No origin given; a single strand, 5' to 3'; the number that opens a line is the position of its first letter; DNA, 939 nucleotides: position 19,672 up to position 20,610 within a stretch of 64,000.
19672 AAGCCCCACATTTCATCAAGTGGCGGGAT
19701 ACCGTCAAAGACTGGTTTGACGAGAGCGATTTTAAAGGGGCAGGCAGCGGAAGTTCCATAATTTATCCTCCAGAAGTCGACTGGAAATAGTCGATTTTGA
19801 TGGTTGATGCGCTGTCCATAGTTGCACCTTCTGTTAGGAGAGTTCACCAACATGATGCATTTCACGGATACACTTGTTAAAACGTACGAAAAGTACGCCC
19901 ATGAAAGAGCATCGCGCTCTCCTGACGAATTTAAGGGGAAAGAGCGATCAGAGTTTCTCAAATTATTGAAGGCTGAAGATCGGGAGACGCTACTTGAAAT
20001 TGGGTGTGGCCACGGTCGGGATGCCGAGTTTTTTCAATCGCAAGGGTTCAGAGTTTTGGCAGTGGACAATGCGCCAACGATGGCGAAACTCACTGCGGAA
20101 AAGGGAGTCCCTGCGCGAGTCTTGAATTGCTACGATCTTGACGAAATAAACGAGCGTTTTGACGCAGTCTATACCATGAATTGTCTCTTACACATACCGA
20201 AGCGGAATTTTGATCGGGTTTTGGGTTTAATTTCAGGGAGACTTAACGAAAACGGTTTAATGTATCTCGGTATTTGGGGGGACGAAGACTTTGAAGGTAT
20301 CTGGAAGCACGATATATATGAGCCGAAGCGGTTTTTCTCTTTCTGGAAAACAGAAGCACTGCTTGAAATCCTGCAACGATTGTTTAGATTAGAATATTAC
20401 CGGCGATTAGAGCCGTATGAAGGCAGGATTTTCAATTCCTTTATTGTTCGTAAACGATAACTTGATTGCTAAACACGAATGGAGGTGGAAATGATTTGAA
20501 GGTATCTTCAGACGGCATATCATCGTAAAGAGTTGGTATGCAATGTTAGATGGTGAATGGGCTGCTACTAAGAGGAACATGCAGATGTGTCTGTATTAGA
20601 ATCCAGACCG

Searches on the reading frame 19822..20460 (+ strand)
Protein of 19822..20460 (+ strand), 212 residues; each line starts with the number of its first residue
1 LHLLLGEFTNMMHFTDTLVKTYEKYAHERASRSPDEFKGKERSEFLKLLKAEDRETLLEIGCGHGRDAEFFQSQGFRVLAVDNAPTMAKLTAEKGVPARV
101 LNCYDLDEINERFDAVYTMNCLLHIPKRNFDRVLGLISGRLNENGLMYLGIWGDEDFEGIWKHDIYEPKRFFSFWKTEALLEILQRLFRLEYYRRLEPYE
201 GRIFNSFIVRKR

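Call 21: search_protein_families(library=pfam, proteins=[window:19822-20460:+], max_evalue=0.01)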
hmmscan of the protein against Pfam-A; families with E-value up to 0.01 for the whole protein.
window:19822-20460:+ (212 aa): 6 families
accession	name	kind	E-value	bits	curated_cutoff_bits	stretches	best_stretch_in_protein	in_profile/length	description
PF13489.12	Methyltransf_23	-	1.9e-12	47.7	27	1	45-186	13-156/164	Methyltransferase domain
PF13649.12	Methyltransf_25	-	2.7e-11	44.4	27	1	58-145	2-97/97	Methyltransferase domain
PF08241.18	Methyltransf_11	-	7.3e-10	39.8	21.2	1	58-148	1-94/95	Methyltransferase domain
PF08242.18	Methyltransf_12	-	3e-09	37.9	30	1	58-146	1-97/98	Methyltransferase domain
PF02353.26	CMAS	-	2.7e-06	27.4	27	1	28-149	37-164/273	Mycolic acid cyclopropane synthetase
PF03848.20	TehB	-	0.0016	18.3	20.4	1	50-123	27-106/193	Tellurite resistance protein TehB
